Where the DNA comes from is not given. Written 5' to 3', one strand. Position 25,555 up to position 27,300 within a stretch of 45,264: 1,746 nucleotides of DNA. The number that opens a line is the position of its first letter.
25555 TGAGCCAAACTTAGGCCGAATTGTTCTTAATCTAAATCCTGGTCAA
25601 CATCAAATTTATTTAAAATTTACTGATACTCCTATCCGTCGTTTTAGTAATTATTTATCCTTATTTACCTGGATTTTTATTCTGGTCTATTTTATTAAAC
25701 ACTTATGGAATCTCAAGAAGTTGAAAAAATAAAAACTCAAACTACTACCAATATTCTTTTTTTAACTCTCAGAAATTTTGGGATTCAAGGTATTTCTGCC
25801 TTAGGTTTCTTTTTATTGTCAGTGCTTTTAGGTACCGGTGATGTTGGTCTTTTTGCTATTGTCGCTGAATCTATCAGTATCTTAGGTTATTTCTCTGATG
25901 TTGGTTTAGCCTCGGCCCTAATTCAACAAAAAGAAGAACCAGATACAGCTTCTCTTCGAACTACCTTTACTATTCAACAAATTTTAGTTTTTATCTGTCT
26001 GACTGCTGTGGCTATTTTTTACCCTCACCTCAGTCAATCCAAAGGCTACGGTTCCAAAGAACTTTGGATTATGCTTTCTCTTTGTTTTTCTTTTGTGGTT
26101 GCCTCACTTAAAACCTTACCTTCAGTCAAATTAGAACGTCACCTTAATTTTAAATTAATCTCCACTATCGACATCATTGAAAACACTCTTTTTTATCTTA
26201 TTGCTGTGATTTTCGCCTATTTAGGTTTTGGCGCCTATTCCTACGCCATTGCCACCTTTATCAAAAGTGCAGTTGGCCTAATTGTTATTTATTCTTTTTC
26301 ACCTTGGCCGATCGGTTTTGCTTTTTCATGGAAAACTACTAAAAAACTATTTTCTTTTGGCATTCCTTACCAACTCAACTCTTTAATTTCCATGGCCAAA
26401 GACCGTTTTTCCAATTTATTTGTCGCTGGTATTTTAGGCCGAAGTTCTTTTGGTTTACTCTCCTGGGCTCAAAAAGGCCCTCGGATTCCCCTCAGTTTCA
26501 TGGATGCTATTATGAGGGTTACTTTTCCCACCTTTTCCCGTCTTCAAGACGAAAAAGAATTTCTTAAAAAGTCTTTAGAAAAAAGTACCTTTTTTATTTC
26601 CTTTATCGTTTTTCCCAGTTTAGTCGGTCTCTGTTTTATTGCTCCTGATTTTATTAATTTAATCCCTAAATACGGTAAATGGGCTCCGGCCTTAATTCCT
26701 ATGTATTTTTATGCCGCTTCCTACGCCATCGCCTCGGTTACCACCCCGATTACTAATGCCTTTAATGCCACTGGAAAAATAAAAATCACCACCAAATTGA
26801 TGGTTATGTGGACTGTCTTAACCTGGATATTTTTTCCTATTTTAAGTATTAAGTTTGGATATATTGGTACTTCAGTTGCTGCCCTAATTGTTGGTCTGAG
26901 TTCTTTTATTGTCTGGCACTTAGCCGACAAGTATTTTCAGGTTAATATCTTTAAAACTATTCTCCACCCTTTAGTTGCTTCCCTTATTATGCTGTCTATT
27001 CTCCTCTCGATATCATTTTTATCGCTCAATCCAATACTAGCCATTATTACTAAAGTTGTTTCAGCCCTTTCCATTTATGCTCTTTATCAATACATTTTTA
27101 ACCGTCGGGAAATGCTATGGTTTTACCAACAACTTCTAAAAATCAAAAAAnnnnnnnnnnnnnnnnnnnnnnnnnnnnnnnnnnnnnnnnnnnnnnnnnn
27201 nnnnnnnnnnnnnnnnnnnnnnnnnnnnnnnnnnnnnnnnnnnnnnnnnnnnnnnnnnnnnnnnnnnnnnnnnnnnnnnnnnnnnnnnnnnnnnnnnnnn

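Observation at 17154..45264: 28-kb island with 13 GT-C-like membrane enzymes, 8 soluble glycosyltransferases and one flippase: a candidate ER-like extracytoplasmic glycan assembly line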

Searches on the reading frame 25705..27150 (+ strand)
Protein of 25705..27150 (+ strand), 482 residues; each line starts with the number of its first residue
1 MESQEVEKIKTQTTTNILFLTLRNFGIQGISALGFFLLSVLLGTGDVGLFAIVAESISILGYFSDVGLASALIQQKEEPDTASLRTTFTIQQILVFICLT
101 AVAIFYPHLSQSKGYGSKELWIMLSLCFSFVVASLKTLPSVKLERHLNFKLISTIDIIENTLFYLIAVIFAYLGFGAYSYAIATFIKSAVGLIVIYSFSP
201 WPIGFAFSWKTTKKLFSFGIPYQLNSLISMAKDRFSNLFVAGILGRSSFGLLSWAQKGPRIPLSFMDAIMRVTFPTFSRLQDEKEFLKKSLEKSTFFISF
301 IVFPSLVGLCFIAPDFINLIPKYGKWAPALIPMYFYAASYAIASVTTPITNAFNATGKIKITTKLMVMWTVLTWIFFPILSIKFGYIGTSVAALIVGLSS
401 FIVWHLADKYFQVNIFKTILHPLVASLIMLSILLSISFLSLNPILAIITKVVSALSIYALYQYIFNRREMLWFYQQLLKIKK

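Call 3: search_protein_families(library=pfam, proteins=[window:25705-27150:+], max_evalue=0.01)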
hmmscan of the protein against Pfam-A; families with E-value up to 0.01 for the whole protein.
window:25705-27150:+ (482 aa): 2 families
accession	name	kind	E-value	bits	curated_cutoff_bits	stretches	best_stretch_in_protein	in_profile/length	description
PF13440.11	Polysacc_synt_3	-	2.6e-49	168.5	23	1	38-320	2-283/293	Polysaccharide biosynthesis protein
PF01943.22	Polysacc_synt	-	8.2e-24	84.9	28.2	1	15-281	3-274/274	Polysaccharide biosynthesis protein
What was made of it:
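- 25705..27153 (+): Wzx/MOP-family flippase. Polysacc_synt_3 E 2.6e-49 (call 3).
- On Wzx/Wzy-dependent polysaccharide pathway: 25705: Polysacc_synt_3 E 2.6e-49 (call 3).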

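Call 63: search_protein_families(library=ncbifam, proteins=[window:25705-27150:+], max_evalue=0.0001)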
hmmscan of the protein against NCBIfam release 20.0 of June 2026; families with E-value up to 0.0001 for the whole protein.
window:25705-27150:+ (482 aa): 3 families
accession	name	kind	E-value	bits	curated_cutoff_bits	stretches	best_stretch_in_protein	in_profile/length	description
NF007773.0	PRK10459.1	equivalog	1.7e-36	126.3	273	1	27-468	21-470/492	MOP flippase family protein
NF058658.1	Oglyco_Wzx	exception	5.3e-25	88.4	720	1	9-465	6-463/478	O-glycosylation flippase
NF047674.1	TeichurnBiosyTuaB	equivalog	4.2e-23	82.1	580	1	12-460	7-464/469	teichuronic acid biosynthesis protein TuaB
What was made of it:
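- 25705..27153 (+): NCBIfam MOP flippase E 1.7e-36 (call 63).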
